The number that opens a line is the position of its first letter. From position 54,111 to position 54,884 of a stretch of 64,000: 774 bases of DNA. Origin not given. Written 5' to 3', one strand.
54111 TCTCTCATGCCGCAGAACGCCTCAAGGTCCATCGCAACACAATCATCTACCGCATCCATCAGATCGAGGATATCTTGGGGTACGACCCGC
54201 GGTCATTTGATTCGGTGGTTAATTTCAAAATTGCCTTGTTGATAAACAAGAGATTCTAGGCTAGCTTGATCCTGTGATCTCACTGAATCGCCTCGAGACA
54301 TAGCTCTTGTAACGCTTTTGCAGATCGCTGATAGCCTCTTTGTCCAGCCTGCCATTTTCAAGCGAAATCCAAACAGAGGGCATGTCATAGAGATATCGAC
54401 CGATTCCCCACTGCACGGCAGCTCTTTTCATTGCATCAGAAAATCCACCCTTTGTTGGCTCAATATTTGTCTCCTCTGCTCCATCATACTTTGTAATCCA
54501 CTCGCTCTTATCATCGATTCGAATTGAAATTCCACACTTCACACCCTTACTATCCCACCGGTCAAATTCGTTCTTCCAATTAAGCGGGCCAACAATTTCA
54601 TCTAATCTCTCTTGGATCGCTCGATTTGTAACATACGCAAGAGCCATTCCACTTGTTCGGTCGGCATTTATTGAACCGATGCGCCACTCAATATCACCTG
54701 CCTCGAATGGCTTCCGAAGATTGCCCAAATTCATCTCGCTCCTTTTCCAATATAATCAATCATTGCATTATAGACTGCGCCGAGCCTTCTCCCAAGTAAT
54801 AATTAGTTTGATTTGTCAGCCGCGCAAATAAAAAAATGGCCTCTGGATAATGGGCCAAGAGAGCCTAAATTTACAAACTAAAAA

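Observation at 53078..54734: Orphan Rad52/Sak/DdrA-family annealing protein next to a PucR-type regulator, in a genome that also encodes RecO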

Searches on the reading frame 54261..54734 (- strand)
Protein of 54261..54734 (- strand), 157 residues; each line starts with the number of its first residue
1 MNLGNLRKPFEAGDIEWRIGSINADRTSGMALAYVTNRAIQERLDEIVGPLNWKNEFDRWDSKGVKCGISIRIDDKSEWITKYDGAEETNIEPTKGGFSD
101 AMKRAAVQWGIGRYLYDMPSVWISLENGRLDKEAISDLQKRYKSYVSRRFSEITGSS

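Call 3: search_protein_families(library=pfam, proteins=[window:54261-54734:-], max_evalue=0.01)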
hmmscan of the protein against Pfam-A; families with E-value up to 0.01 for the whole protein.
window:54261-54734:- (157 aa): 1 family
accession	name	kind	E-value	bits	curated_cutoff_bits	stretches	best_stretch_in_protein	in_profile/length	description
PF04098.21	Rad52_Rad22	-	9.1e-17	61.8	20.3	1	5-124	8-143/153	Rad52/22 family double-strand break repair protein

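Call 4: search_protein_families(library=phrogs, proteins=[window:54261-54734:-], max_evalue=0.01)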
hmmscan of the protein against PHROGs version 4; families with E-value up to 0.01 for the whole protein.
window:54261-54734:- (157 aa): 3 families
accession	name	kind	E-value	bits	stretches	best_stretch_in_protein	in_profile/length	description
phrog_1097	-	DNA, RNA and nucleotide metabolism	1.9e-55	189.4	1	1-129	2-132/251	Erf-like ssDNA annealing protein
phrog_14970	-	unknown function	1.1e-28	102.1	1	9-147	8-138/230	-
phrog_20575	-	unknown function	5.6e-23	81.7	1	1-89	1-91/91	-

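Call 5: search_protein_families(library=ncbifam, proteins=[window:54261-54734:-], max_evalue=0.01)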
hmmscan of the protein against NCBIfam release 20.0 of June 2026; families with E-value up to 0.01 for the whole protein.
window:54261-54734:- (157 aa): 0 families

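Call 9: find_homologous_proteins(query=window:54261-54734:-, max_evalue=0.001)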
Query window:54261-54734:- (157 aa): 3117 proteins with E <= 0.001 among 3133 candidates; the best 120 are listed.
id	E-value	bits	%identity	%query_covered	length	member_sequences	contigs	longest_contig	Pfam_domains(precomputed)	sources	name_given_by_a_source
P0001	9.4e-101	352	100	100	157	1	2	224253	PF04098.22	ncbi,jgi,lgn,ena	ncbi:MAG: Rad52/Rad22 family DNA repair protein [Patescibacteria group bacterium]|jgi:hypothetical p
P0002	2.9e-80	286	78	100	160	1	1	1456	PF04098.22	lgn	-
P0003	1.9e-74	267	73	97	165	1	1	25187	PF04098.22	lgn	-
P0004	3.2e-72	260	74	96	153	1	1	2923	PF04098.22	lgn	-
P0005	5.7e-72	259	70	96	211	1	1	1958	PF04098.22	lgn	-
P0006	2.1e-69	251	71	96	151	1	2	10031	PF04098.22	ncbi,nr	ncbi:MAG: Single-stranded DNA-binding protein DdrA [bacterium ADurb.Bin400]|nr:MAG: Single-stranded 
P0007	7.3e-59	216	60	96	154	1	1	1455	PF04098.22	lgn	-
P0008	2.5e-56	208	60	96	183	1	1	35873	PF04098.22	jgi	jgi:hypothetical protein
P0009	4.2e-50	188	63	80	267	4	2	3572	PF04098.22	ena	-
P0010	5.8e-50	187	64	81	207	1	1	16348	PF04098.22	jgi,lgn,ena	-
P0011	3.1e-49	185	64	77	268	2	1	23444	PF04098.22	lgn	-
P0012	5.2e-49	184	63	78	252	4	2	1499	PF04098.22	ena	-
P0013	6.0e-49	184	64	77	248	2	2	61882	PF04098.22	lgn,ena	-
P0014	2.5e-48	182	63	79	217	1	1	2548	PF04098.22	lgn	-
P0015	2.6e-48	182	67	77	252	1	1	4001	PF04098.22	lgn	-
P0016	3.2e-48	182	62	79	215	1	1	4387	PF04098.22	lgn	-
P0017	3.6e-48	181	61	81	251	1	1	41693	PF04098.22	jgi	jgi:hypothetical protein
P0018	4.2e-48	181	62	79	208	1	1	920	PF04098.22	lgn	-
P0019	5.9e-48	181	62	80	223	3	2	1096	PF04098.22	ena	-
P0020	2.9e-47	179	54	95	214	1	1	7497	PF04098.22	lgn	-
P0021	5.3e-47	178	64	80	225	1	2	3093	PF04098.22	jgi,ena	jgi:hypothetical protein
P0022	5.5e-47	178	61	81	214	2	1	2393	PF04098.22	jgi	jgi:hypothetical protein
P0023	7.0e-47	177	62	77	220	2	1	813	PF04098.22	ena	-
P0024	7.0e-47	177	57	87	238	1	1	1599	PF04098.22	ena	-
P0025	8.7e-47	177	63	79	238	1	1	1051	PF04098.22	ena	-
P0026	1.0e-46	177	56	99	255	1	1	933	PF04098.22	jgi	jgi:hypothetical protein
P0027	1.1e-46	177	66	78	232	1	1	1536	PF04098.22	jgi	jgi:hypothetical protein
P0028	1.1e-46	177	53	95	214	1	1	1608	PF04098.22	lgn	-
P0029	1.3e-46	176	58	81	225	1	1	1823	PF04098.22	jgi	jgi:hypothetical protein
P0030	1.5e-46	176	61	78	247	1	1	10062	PF04098.22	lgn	-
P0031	1.6e-46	176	62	78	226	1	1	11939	PF04098.22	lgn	-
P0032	2.2e-46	176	61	81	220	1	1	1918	PF04098.22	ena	-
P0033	2.5e-46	176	57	81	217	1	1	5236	PF04098.22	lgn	-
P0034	4.4e-46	175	54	96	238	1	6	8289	PF04098.22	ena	-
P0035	5.0e-46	175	61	80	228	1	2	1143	PF04098.22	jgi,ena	jgi:hypothetical protein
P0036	5.5e-46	174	60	80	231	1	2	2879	PF04098.22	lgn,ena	-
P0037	6.7e-46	174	59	78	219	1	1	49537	PF04098.22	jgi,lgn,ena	-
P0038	6.9e-46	174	58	81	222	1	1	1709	PF04098.22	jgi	jgi:hypothetical protein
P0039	7.0e-46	174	61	84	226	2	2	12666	PF04098.22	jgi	-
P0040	7.8e-46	174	59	80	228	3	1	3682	PF04098.22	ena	-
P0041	9.7e-46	174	60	77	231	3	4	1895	PF04098.22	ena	-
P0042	1.0e-45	174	59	80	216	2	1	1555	PF04098.22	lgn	-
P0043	1.1e-45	173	60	78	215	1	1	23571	PF04098.22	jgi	-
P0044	1.1e-45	173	58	81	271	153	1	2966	PF04098.22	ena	-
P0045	1.1e-45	173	57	81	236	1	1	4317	PF04098.22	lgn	-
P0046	1.3e-45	173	60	79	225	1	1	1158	PF04098.22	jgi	jgi:hypothetical protein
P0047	1.4e-45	173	62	79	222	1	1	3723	PF04098.22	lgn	-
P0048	1.6e-45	173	59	81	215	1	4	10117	PF04098.22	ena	-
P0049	1.7e-45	173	59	78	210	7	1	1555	PF04098.22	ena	-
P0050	1.8e-45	173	53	94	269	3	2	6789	PF04098.22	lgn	-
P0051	2.0e-45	173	61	78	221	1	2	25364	PF04098.22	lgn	-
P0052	2.3e-45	172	64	80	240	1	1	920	PF04098.22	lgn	-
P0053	2.3e-45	172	60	82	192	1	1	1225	PF04098.22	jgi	jgi:hypothetical protein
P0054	2.6e-45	172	55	96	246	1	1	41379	PF04098.22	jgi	jgi:hypothetical protein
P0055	3.2e-45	172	61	78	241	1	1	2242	PF04098.22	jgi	jgi:hypothetical protein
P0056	3.5e-45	172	62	80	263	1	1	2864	PF04098.22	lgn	-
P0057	3.6e-45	172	60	79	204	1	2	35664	PF04098.22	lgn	-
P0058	3.7e-45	172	59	80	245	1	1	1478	PF04098.22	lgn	-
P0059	4.1e-45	172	60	77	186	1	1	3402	PF04098.22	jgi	jgi:hypothetical protein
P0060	4.2e-45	172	60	82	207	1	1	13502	PF04098.22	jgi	jgi:hypothetical protein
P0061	4.7e-45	171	60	79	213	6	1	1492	PF04098.22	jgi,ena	-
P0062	5.3e-45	171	60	78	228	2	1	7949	PF04098.22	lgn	-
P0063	5.6e-45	171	61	78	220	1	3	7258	PF04098.22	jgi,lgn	jgi:hypothetical protein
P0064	6.5e-45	171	56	81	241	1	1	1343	PF04098.22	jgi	jgi:hypothetical protein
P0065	6.7e-45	171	62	78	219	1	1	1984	PF04098.22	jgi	jgi:hypothetical protein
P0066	6.7e-45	171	62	80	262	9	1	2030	PF04098.22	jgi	jgi:hypothetical protein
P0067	6.9e-45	171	59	82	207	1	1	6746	PF04098.22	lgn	-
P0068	7.3e-45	171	60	80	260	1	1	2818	PF04098.22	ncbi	-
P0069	7.3e-45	171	66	79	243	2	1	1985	PF04098.22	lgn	-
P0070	7.4e-45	171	58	79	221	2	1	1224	PF04098.22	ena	-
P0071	7.7e-45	171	58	78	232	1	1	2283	PF04098.22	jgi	jgi:hypothetical protein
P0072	8.6e-45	171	58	79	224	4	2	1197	PF04098.22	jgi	jgi:hypothetical protein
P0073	8.6e-45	170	61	76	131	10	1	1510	PF04098.22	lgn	-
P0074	9.9e-45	170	56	96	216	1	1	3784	PF04098.22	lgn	-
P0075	1.0e-44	170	58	78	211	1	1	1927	PF04098.22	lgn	-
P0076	1.1e-44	170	60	79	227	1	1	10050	PF04098.22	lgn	-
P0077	1.1e-44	170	58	80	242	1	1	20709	PF04098.22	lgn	-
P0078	1.2e-44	170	58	81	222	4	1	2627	PF04098.22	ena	-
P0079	1.3e-44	170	60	79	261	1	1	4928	PF04098.22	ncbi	-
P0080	1.4e-44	170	60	78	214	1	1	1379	PF04098.22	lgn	-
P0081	1.6e-44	170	59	80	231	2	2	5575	PF04098.22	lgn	-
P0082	1.6e-44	170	62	80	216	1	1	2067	PF04098.22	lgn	-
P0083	1.6e-44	170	60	77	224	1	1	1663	PF04098.22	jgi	jgi:hypothetical protein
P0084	1.6e-44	170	65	79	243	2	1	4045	PF04098.22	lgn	-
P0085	1.6e-44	170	57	81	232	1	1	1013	PF04098.22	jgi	jgi:hypothetical protein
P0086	1.8e-44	169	65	79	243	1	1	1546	PF04098.22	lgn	-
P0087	1.9e-44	169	62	78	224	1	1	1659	PF04098.22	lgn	-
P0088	1.9e-44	169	59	81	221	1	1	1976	PF04098.22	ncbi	-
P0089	1.9e-44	169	60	77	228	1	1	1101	PF04098.22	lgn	-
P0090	2.1e-44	169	59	79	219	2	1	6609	PF04098.22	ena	-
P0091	2.3e-44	169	66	79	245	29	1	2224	PF04098.22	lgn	-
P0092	2.4e-44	169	61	78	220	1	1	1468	PF04098.22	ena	-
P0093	2.6e-44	169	60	77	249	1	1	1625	PF04098.22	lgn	-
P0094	2.7e-44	169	51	94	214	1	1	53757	PF04098.22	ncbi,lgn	-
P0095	2.7e-44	169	61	79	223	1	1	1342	PF04098.22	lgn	-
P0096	2.9e-44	169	63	78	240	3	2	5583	PF04098.22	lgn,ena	-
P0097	3.3e-44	169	59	78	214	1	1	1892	PF04098.22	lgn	-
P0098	3.5e-44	168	60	77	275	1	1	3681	PF04098.22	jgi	-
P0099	3.9e-44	168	60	79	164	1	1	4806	PF04098.22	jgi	jgi:hypothetical protein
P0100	4.0e-44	168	58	83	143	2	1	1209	PF04098.22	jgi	jgi:hypothetical protein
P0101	4.4e-44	168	60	77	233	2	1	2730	PF04098.22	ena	-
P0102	4.6e-44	168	56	80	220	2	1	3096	PF04098.22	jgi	jgi:hypothetical protein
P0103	4.6e-44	168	59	77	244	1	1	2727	PF04098.22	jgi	-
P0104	5.0e-44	168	57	79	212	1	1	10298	PF04098.22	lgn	-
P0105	5.0e-44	168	61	81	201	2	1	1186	PF04098.22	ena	-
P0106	5.0e-44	168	61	77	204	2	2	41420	PF04098.22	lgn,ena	-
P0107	5.2e-44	168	57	79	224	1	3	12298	PF04098.22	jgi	jgi:hypothetical protein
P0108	5.4e-44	168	60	79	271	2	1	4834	PF04098.22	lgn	-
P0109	5.5e-44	168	59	79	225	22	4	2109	PF04098.22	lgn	-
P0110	5.6e-44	168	58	80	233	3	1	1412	PF04098.22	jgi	jgi:hypothetical protein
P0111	5.6e-44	168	64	80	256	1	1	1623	PF04098.22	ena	-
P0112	5.9e-44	168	63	75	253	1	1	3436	PF04098.22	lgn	-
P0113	7.1e-44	168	60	77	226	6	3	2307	PF04098.22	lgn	-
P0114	7.6e-44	167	63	79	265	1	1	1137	PF04098.22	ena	-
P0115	8.0e-44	167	60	77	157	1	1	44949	PF04098.22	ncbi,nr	ncbi:Rad52/22 double-strand break repair protein [Paenibacillus phage SV21]|nr:Rad52/22 double-stran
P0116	8.0e-44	167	62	78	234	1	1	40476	PF04098.22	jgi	jgi:hypothetical protein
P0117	8.1e-44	167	60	77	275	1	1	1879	PF04098.22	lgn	-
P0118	8.3e-44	167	62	79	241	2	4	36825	PF04098.22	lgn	-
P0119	8.4e-44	167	63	77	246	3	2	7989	PF04098.22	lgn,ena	-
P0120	8.6e-44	167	60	77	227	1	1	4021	PF04098.22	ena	-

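Call 10: find_encoding_contigs(protein=window:54261-54734:-, flank=10000, max_places=10)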
Protein window:54261-54734:- (157 aa): 4 contigs read that carry it; 4 places shown.
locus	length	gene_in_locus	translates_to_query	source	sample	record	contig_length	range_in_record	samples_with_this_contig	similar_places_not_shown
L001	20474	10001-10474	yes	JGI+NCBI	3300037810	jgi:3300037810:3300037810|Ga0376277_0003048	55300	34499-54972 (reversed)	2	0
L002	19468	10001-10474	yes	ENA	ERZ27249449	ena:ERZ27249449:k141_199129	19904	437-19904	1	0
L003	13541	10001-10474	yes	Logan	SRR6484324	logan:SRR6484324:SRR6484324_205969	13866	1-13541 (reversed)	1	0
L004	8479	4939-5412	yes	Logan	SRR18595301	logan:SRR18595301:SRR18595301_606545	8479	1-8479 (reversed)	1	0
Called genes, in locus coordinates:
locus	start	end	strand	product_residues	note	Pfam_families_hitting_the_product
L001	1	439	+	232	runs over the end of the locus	PF14307:Glyco_tran_WbsX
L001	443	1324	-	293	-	PF13578:Methyltransf_24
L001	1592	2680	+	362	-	PF13506:Glyco_transf_21 (weak), PF00535:Glycos_transf_2, PF10111:Glyco_tranf_2_2, PF13641:Glyco_tranf_2_3 (weak)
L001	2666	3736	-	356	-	PF00535:Glycos_transf_2, PF10111:Glyco_tranf_2_2 (weak)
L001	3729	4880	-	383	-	PF13439:Glyco_transf_4, PF13477:Glyco_trans_4_2, PF13579:Glyco_trans_4_4, PF20706:GT4-conflict (weak), PF00534:Glycos_transf_1, PF13692:Glyco_trans_1_4, PF13524:Glyco_trans_1_2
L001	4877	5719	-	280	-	PF01209:Ubie_methyltran (weak), PF13489:Methyltransf_23, PF07021:MetW, PF13847:Methyltransf_31, PF08241:Methyltransf_11, PF08242:Methyltransf_12, PF13649:Methyltransf_25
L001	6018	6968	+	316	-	PF00535:Glycos_transf_2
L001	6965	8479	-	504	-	PF13231:PMT_2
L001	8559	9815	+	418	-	PF13715:CarbopepD_reg_2 (faint), PF22902:NOMO1-like_9th (faint), PF13620:CarboxypepD_reg (weak)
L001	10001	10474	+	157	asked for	PF04098:Rad52_Rad22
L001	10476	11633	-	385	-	PF17853:GGDEF_2 (weak), PF13556:HTH_30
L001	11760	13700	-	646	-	-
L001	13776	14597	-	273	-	-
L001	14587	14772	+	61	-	-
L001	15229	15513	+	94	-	-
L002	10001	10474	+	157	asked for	PF04098:Rad52_Rad22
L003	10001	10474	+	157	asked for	PF04098:Rad52_Rad22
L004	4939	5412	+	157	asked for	PF04098:Rad52_Rad22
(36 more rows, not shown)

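Call 11: find_encoding_contigs(protein=P0003, flank=10000, max_places=3)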
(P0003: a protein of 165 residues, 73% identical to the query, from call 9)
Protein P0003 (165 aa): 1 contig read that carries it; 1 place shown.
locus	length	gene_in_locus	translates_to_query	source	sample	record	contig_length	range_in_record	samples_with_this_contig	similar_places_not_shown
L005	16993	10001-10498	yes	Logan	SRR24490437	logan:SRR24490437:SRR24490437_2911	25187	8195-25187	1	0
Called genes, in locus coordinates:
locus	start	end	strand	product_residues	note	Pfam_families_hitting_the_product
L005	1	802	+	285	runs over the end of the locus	PF18144:SMODS (weak)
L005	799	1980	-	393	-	PF17853:GGDEF_2 (weak), PF13556:HTH_30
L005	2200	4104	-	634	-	-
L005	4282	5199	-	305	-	-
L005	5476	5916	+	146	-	-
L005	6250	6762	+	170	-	-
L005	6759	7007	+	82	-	-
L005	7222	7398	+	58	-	-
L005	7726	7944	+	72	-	-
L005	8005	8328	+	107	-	-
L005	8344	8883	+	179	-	-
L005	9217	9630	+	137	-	-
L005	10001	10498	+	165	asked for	PF04098:Rad52_Rad22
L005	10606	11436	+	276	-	PF01061:ABC2_membrane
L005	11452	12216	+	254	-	PF00005:ABC_tran, PF13304:AAA_21 (faint)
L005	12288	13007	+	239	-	PF13578:Methyltransf_24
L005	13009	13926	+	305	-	PF13641:Glyco_tranf_2_3, PF00535:Glycos_transf_2, PF10111:Glyco_tranf_2_2, PF13632:Glyco_trans_2_3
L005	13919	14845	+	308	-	PF00535:Glycos_transf_2, PF10111:Glyco_tranf_2_2 (weak)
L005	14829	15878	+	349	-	PF13641:Glyco_tranf_2_3, PF00535:Glycos_transf_2, PF10111:Glyco_tranf_2_2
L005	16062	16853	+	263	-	PF20102:DUF6492 (weak)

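Call 12: find_encoding_contigs(protein=P0006, flank=10000, max_places=3)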
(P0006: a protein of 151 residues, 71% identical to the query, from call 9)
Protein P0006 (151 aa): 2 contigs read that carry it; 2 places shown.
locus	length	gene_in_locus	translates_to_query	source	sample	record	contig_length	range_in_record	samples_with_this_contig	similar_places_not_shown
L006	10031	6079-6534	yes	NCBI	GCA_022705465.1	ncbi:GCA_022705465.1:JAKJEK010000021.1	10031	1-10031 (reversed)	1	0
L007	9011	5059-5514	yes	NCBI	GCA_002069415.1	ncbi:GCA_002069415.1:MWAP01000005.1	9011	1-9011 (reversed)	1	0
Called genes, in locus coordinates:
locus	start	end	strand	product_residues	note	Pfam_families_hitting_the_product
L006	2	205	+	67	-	?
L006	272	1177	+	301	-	PF01544:CorA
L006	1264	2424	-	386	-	PF17853:GGDEF_2, PF13556:HTH_30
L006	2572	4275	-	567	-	-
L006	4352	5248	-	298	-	-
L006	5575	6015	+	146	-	-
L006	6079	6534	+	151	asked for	PF04098:Rad52_Rad22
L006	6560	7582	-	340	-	PF00535:Glycos_transf_2, PF10111:Glyco_tranf_2_2, PF13641:Glyco_tranf_2_3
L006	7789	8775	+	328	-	PF00685:Sulfotransfer_1, PF13469:Sulfotransfer_3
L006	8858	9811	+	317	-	PF00535:Glycos_transf_2, PF10111:Glyco_tranf_2_2, PF13641:Glyco_tranf_2_3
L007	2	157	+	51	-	PF01544:CorA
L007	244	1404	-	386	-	PF17853:GGDEF_2, PF13556:HTH_30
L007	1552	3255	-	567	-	-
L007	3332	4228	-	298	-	-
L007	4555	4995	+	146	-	-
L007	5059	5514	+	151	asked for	PF04098:Rad52_Rad22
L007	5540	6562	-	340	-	PF00535:Glycos_transf_2, PF10111:Glyco_tranf_2_2, PF13641:Glyco_tranf_2_3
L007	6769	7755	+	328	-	PF00685:Sulfotransfer_1, PF13469:Sulfotransfer_3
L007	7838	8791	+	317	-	PF00535:Glycos_transf_2, PF10111:Glyco_tranf_2_2, PF13641:Glyco_tranf_2_3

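Call 13: find_encoding_contigs(protein=P0008, flank=10000, max_places=3)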
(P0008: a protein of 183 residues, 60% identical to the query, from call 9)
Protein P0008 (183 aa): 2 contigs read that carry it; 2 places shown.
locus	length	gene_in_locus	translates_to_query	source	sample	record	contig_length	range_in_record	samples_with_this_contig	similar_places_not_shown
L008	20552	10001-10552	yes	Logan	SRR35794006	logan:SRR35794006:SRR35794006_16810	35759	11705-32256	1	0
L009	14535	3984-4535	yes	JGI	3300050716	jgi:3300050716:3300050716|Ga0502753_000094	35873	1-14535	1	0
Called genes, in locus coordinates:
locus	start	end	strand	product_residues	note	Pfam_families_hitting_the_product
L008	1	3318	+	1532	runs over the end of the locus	-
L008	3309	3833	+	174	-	PF27237:AF_1625_C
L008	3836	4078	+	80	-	-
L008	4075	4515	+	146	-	-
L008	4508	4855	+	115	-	-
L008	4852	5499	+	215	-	PF01510:Amidase_2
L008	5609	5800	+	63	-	-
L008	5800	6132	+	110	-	PF06356:DUF1064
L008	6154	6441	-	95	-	-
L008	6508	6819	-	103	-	-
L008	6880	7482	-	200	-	-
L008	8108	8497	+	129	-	-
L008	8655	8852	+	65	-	-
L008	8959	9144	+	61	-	-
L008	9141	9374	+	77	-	-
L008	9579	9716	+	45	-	-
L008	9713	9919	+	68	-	-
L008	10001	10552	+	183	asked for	PF04098:Rad52_Rad22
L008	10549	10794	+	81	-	-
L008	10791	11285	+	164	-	PF09643:YopX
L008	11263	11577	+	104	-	-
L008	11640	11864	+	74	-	-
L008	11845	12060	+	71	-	-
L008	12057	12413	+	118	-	-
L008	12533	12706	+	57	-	-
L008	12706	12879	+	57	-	-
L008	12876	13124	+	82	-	-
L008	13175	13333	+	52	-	-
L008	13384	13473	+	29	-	-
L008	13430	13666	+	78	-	-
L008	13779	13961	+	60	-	-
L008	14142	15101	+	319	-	PF13524:Glyco_trans_1_2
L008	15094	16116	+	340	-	-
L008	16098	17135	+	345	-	-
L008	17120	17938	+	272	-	-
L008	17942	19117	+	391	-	PF03602:Cons_hypoth95 (faint), PF01555:N6_N4_Mtase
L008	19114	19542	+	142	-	-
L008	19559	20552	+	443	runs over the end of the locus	-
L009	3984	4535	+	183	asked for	PF04098:Rad52_Rad22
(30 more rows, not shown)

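Call 18: find_related_loci(query=window:54261-54734:-, collection=genome_contigs, flank=10000)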
Query window:54261-54734:- (157 aa) in genome_contigs; peptide patterns used: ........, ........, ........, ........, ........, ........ (x = any residue, [..] = any of these).
213 stretches matched a pattern; 15 encode a relative of the query (tblastn E <= 1e-3); 15 distinct loci.
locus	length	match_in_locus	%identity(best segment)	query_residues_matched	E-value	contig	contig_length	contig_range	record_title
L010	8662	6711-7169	50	6-150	3e-46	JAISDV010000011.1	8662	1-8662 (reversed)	MAG: Oscillospiraceae bacterium isolate Gx485_bin151 k119_273048, whole genome shotgun sequence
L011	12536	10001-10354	60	6-126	4e-45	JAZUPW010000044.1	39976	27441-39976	MAG: Acutalibacteraceae bacterium isolate T1900044863_TS20190329.MAGScoT_cleanbin_000003 SGB_3116_k141_2203214, whole ge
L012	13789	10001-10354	57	6-125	2e-43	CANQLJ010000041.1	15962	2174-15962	MAG: Candidatus Gastranaerophilales bacterium isolate Lapin-015__bin36 genome assembly, contig: Lapin-015__NODE_3473_len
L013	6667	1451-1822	55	3-126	6e-43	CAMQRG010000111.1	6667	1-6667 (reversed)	MAG TPA_asm: uncultured Clostridia bacterium isolate SRR12270114_bin.25_metawrap_v1.3_MAG genome assembly, contig: NODE.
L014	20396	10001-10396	52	6-140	5e-43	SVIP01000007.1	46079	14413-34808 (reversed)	MAG: Clostridiales bacterium isolate SIG412 NODE_17904_length_46079_cov_2.573120, whole genome shotgun sequence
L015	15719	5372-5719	60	6-126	9e-43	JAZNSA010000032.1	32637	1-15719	MAG: Clostridia bacterium isolate T1900044811_TS20190277.MAGScoT_cleanbin_000038 SGB_2788_k141_2588806, whole genome sho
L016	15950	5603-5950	59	6-126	6e-42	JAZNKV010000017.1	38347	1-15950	MAG: Christensenellaceae bacterium isolate T1900044673_TS20190139.MAGScoT_cleanbin_000014 SGB_1606_k141_3372579, whole g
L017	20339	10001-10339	58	6-118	2e-41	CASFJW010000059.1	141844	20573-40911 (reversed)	uncultured Lentisphaeria bacterium isolate SI.O16.metabat-bins.66 genome assembly, contig: SI.O16.metabat-bins.66.fa_k14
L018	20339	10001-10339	58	6-118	2e-41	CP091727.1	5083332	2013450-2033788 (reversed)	MAG: Lentisphaeria bacterium isolate nC33_lr_bin.207.fa chromosome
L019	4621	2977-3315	58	6-118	5e-41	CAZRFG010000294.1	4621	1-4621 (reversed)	MAG TPA_asm: uncultured Victivallaceae bacterium isolate SRP216815_co1_12 genome assembly, contig: NODE_27251_length_462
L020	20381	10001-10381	51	6-127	1e-38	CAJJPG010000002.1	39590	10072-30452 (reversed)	MAG TPA_asm: uncultured Ruminococcaceae bacterium isolate ERR1600748-bin.49 genome assembly, contig: NODE_1262_length_39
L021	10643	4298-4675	50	6-126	8e-37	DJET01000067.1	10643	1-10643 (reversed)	MAG TPA_asm: Ruminococcaceae bacterium UBA5891 UBA5891_contig_1635, whole genome shotgun sequence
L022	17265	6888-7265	50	6-126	1e-36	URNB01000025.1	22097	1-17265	uncultured Ruminococcaceae bacterium isolate UMGS1148 genome assembly, contig: NODE_1560_length_22097_cov_4.987977, whol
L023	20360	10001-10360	50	6-125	2e-36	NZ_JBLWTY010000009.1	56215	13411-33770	MAG: Parasphingorhabdus sp. isolate EA08-05 A08maxbin.002RE.5K@9, whole genome shotgun sequence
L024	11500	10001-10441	43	6-140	4e-31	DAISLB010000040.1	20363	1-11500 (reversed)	MAG TPA_asm: Clostridium sp. isolate CTOTU40290 NODE_1567_length_20363_cov_7.048799, whole genome shotgun sequence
